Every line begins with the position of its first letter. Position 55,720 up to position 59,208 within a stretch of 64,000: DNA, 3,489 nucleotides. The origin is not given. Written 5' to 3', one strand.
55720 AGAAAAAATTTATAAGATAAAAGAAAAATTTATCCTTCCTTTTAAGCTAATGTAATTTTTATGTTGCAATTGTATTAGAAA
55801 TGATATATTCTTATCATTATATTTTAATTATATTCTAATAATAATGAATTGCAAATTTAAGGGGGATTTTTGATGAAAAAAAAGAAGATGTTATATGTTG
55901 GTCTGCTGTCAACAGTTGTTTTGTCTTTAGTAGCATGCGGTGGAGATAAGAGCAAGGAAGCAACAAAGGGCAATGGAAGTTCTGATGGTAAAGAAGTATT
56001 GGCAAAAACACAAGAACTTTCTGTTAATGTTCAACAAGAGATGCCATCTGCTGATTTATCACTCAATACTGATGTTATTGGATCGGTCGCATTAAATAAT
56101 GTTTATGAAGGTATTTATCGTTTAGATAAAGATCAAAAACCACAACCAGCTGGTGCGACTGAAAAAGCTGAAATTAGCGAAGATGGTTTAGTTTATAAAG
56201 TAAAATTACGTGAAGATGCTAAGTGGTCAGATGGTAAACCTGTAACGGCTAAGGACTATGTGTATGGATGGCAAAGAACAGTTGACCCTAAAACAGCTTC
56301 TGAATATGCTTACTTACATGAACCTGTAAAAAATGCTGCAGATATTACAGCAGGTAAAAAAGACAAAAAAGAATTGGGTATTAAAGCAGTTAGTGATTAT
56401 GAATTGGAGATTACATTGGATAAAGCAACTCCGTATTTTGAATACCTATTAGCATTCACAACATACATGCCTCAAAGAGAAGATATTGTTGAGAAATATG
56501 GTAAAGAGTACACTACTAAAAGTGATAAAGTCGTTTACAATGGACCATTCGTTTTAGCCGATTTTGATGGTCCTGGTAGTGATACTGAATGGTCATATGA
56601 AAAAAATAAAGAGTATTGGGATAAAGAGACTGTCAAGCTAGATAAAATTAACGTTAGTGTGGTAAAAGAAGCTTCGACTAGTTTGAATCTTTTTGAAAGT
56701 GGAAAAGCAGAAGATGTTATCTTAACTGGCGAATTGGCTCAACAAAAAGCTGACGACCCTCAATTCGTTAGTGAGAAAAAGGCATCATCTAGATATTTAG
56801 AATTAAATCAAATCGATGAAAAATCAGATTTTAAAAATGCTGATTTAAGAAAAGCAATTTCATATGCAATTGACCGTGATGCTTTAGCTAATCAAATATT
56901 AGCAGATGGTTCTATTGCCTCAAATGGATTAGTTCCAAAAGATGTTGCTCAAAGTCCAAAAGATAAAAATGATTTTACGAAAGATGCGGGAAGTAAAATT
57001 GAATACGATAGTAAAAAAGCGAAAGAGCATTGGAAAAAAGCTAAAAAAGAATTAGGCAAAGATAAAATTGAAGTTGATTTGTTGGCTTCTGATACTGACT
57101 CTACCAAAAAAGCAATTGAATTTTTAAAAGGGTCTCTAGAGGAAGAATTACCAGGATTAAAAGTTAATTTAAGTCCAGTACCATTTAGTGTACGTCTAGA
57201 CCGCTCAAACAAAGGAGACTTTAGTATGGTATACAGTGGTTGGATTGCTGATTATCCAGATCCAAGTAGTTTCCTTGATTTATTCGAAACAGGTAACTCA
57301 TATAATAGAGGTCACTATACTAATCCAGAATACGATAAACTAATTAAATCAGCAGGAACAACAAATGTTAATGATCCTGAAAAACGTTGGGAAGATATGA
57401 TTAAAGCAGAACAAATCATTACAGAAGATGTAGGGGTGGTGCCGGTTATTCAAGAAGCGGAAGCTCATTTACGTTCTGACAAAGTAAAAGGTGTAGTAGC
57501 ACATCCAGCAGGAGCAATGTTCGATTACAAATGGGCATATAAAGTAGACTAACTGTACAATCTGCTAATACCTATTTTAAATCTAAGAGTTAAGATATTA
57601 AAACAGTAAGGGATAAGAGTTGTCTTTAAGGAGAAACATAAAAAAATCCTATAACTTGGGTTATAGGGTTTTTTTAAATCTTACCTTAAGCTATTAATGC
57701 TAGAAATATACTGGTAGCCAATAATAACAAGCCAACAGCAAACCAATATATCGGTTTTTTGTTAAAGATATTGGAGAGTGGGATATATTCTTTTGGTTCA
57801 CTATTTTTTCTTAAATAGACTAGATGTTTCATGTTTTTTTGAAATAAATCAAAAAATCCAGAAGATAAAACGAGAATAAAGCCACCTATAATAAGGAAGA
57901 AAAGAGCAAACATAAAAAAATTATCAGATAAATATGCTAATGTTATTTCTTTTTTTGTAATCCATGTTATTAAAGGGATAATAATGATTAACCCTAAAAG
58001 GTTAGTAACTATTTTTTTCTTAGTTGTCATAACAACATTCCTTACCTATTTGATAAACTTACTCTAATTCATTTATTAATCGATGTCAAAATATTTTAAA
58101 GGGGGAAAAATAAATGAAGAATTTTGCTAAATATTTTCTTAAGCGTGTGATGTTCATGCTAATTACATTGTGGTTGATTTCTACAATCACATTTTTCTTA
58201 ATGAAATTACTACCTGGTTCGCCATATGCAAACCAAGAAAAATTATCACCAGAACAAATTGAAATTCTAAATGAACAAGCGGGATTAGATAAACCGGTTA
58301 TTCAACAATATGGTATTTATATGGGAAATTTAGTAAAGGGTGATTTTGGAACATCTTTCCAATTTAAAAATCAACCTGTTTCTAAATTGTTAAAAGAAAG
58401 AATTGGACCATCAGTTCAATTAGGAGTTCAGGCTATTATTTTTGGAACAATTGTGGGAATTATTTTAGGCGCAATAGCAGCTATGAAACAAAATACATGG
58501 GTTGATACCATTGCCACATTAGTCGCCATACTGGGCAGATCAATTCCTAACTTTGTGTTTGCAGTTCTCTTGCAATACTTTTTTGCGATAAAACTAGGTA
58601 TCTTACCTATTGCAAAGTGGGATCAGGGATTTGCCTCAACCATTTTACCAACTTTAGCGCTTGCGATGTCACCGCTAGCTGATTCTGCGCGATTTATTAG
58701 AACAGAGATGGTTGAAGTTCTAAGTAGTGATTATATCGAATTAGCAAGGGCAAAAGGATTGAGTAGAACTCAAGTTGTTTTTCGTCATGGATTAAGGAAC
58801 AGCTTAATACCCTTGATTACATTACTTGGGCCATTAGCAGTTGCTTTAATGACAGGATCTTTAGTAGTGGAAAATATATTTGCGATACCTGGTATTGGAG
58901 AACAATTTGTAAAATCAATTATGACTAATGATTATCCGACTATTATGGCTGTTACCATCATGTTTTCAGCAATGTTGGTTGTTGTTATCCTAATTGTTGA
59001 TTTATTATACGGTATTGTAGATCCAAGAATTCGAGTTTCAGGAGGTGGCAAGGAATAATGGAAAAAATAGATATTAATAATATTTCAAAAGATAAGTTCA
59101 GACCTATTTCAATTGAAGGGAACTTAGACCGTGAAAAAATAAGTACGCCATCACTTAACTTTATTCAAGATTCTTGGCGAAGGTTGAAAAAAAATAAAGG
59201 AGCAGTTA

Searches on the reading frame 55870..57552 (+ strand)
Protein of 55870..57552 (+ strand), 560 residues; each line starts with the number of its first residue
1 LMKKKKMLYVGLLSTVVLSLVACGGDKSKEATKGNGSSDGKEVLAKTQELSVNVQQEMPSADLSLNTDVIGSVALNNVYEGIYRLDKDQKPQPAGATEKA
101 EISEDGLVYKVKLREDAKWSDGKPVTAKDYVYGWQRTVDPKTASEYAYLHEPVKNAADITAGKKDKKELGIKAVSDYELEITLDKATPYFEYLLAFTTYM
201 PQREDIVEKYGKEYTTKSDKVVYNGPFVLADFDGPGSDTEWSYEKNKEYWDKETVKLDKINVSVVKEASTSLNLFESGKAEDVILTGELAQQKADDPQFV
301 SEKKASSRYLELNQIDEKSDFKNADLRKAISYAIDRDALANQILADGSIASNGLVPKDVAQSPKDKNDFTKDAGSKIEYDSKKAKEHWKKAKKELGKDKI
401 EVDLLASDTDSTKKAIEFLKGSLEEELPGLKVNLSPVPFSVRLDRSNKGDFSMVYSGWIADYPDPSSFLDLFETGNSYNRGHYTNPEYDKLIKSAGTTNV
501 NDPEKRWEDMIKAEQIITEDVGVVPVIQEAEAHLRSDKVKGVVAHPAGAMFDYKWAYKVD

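Call 58: search_protein_families(library=pfam, max_evalue=0.000001, proteins=[window:55870-57552:+])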
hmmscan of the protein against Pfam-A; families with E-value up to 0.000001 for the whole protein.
window:55870-57552:+ (560 aa): 1 family
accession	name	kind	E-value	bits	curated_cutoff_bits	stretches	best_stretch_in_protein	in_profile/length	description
PF00496.27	SBP_bac_5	-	1.5e-83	281.4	32.4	1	90-477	1-365/368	Bacterial extracellular solute-binding proteins, family 5 Middle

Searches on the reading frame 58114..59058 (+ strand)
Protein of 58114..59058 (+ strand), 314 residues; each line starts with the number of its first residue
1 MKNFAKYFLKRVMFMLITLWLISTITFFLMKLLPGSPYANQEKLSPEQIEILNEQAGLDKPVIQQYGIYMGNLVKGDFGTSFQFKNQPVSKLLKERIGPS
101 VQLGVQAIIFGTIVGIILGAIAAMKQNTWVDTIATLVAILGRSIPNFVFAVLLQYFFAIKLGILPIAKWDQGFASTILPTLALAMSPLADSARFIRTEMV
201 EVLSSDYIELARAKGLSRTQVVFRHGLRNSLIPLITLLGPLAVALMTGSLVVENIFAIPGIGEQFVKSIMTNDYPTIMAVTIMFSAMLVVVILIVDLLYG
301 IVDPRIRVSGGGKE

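Call 58: search_protein_families(library=pfam, max_evalue=0.000001, proteins=[window:58114-59058:+])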
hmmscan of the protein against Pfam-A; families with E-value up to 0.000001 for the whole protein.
window:58114-59058:+ (314 aa): 2 families
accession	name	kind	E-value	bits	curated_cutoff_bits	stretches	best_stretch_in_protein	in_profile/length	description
PF00528.27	BPD_transp_1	-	6.3e-43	147.1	26.4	1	115-307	1-183/184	Binding-protein-dependent transport system inner membrane component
PF19300.4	BPD_transp_1_N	-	4.7e-10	40.1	23.8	1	6-77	3-76/114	Binding-prot-dependent transport system membrane comp, N-term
